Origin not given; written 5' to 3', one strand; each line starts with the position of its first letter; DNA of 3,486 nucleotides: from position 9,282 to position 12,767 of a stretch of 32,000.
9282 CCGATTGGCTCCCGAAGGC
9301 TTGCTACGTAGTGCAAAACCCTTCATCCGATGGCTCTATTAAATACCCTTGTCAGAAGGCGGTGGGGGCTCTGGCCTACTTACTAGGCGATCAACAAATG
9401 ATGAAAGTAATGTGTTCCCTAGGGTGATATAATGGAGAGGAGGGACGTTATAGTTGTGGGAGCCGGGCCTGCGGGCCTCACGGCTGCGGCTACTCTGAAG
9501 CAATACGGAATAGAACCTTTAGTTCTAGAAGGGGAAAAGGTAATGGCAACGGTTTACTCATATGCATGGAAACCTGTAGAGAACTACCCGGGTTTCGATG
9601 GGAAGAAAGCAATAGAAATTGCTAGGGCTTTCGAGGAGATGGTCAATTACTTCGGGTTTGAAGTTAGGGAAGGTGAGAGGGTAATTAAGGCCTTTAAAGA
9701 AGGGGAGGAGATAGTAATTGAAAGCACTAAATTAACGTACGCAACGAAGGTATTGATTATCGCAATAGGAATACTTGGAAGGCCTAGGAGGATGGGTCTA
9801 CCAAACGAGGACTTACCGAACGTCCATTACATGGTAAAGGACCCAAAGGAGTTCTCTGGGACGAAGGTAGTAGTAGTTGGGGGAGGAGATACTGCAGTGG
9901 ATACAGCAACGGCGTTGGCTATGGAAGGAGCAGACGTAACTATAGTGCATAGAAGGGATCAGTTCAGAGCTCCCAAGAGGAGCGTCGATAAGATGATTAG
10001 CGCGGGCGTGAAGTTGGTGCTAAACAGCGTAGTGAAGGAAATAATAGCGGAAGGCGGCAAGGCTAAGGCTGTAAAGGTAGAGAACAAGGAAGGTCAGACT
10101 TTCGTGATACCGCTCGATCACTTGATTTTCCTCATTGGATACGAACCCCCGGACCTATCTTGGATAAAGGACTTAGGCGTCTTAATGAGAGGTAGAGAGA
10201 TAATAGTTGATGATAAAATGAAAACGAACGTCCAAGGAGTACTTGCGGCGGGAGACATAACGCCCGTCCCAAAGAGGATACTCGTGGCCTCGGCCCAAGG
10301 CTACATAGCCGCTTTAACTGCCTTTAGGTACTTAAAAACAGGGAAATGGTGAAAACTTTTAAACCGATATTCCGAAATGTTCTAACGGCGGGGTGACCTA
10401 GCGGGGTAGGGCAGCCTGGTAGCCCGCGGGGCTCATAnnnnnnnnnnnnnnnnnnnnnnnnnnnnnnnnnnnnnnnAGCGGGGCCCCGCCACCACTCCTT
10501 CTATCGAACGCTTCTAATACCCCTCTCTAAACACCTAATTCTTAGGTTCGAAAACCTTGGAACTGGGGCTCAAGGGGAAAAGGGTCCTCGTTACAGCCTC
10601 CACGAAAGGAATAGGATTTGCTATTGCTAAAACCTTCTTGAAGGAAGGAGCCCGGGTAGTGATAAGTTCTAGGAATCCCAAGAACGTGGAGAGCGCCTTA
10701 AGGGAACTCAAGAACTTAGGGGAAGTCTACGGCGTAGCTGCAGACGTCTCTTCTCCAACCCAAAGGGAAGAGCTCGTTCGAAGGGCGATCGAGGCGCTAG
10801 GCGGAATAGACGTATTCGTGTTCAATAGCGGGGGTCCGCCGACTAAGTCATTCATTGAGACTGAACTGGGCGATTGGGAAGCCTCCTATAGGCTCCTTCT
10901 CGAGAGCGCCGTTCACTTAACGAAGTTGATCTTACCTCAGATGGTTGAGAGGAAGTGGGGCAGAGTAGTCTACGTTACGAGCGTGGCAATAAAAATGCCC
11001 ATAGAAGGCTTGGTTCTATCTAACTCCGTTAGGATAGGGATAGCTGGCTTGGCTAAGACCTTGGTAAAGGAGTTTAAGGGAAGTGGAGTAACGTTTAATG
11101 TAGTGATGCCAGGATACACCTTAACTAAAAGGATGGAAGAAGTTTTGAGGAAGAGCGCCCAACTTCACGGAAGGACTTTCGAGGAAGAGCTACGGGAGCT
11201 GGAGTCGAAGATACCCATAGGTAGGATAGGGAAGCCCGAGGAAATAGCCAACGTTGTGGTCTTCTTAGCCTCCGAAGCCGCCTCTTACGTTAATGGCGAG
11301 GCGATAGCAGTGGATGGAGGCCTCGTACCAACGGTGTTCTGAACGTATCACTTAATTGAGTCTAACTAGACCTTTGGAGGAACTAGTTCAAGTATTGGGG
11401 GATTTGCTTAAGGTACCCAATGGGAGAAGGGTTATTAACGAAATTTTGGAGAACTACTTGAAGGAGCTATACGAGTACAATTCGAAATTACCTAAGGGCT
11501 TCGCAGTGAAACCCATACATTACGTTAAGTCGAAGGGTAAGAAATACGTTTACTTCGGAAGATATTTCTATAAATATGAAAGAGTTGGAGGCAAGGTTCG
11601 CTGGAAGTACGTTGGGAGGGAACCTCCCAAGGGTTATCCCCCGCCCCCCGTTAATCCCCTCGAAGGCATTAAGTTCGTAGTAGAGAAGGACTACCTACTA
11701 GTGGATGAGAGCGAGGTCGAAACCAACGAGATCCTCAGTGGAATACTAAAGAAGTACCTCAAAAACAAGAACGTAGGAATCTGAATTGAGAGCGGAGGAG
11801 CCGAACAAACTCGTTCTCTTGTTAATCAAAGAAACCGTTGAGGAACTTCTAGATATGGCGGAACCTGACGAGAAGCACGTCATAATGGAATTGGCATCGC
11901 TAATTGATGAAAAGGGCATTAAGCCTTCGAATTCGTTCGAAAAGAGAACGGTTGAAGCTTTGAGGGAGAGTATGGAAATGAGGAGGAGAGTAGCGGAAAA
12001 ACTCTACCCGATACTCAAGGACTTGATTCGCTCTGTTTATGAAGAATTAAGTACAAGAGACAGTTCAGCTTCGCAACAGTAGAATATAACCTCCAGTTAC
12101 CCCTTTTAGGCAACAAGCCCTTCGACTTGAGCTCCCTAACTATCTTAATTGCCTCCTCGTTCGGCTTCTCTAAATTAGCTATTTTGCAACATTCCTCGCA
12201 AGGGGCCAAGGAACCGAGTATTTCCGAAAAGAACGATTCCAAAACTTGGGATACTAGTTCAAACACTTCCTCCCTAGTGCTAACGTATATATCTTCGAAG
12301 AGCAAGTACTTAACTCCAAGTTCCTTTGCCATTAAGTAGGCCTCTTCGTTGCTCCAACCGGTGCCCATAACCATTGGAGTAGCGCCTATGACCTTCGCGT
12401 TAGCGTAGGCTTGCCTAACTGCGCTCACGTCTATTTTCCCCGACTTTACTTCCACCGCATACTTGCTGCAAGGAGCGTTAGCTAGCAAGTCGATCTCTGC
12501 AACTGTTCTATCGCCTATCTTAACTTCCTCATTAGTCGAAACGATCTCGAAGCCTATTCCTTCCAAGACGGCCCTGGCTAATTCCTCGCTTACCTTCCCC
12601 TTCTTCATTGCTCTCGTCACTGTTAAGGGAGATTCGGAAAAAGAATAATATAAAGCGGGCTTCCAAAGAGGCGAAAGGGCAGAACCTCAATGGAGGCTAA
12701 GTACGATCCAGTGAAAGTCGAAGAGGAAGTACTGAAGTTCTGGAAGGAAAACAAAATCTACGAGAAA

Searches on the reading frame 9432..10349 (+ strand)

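Call 72: search_protein_families(library=pfam, proteins=[window:9432-10349:+], max_evalue=0.001)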
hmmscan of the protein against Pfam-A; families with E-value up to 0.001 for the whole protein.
window:9432-10349:+ (306 aa): 17 families
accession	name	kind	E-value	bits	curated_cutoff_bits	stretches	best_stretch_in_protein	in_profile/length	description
PF07992.20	Pyr_redox_2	-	2.2e-45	155.7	26.1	1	5-290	2-291/291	Pyridine nucleotide-disulphide oxidoreductase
PF13738.12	Pyr_redox_3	-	3.2e-40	138.7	30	2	62-274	82-305/305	Pyridine nucleotide-disulphide oxidoreductase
PF00070.33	Pyr_redox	-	2.9e-17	63.4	22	1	145-218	1-81/82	Pyridine nucleotide-disulphide oxidoreductase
PF01494.25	FAD_binding_3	-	6.4e-11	42.5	22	1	5-33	3-31/349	FAD binding domain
PF03486.20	HI0933_like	-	1e-09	38.7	50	1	5-37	2-34/244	HI0933-like protein Rossmann domain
PF00890.30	FAD_binding_2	-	3e-09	37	20.4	1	5-45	1-43/414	FAD binding domain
PF13450.12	NAD_binding_8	-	1e-08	35.7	21.9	1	8-34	1-27/68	NAD(P)-binding Rossmann-like domain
PF13241.12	NAD_binding_7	-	2e-07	31.9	22.1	1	141-176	5-40/104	Putative NAD(P)-binding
PF01134.28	GIDA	-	5e-07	29.6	22.1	0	5-32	1-28/391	Glucose inhibited division protein A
PF01266.30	DAO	-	9.8e-07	29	27.9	0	5-37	1-33/353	FAD dependent oxidoreductase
PF01946.23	Thi4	-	1.2e-06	28.4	26.2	1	4-33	18-48/235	Thi4 family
PF12831.13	FAD_oxidored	-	1.6e-06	28.1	27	0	5-33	1-29/416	FAD dependent oxidoreductase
PF05834.18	Lycopene_cycl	-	3.6e-05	23.4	23.4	1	5-50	1-48/380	Lycopene cyclase protein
PF00291.31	PALP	-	7.1e-05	22.7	35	1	132-229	43-135/295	Pyridoxal-phosphate dependent enzyme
PF13434.12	Lys_Orn_oxgnase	-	8.6e-05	22.3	21.3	0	97-180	140-227/339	L-lysine 6-monooxygenase/L-ornithine 5-monooxygenase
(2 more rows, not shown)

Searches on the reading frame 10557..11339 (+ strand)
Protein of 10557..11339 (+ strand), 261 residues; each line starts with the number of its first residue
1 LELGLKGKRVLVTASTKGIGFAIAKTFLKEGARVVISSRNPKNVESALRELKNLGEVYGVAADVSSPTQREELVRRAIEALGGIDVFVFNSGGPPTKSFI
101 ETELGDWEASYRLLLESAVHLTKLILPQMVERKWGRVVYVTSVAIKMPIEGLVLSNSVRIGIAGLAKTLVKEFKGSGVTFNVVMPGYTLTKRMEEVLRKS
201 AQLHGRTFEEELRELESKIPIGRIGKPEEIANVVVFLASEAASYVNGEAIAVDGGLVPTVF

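Call 72: search_protein_families(library=pfam, proteins=[window:10557-11339:+], max_evalue=0.001)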
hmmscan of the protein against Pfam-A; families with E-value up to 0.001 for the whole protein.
window:10557-11339:+ (261 aa): 4 families
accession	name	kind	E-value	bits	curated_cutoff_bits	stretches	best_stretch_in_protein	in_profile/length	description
PF13561.12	adh_short_C2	-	2e-48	165.5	27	1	14-256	3-235/236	Enoyl-(Acyl carrier protein) reductase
PF00106.31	adh_short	-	2.2e-43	148.4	26.6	1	8-196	1-190/195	short chain dehydrogenase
PF23441.1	SDR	-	1.9e-07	31.2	27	1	8-256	8-255/258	SDR-like rossmann domain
PF08659.16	KR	-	1e-06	29.3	22.6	1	10-129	3-127/180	KR domain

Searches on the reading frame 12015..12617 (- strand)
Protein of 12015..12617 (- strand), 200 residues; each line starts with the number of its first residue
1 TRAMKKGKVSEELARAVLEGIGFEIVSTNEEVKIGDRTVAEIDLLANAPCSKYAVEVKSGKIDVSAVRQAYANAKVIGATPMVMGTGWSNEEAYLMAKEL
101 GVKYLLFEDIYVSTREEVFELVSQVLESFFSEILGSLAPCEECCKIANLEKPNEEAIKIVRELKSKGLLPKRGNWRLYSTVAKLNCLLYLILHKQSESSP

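Call 72: search_protein_families(library=pfam, proteins=[window:12015-12617:-], max_evalue=0.001)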
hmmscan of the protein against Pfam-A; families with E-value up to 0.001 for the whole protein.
window:12015-12617:- (200 aa): 1 family
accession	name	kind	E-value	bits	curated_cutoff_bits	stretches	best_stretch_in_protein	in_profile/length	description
PF02021.23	UPF0102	-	0.00034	21.4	23.6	1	11-61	2-43/80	Uncharacterised protein family UPF0102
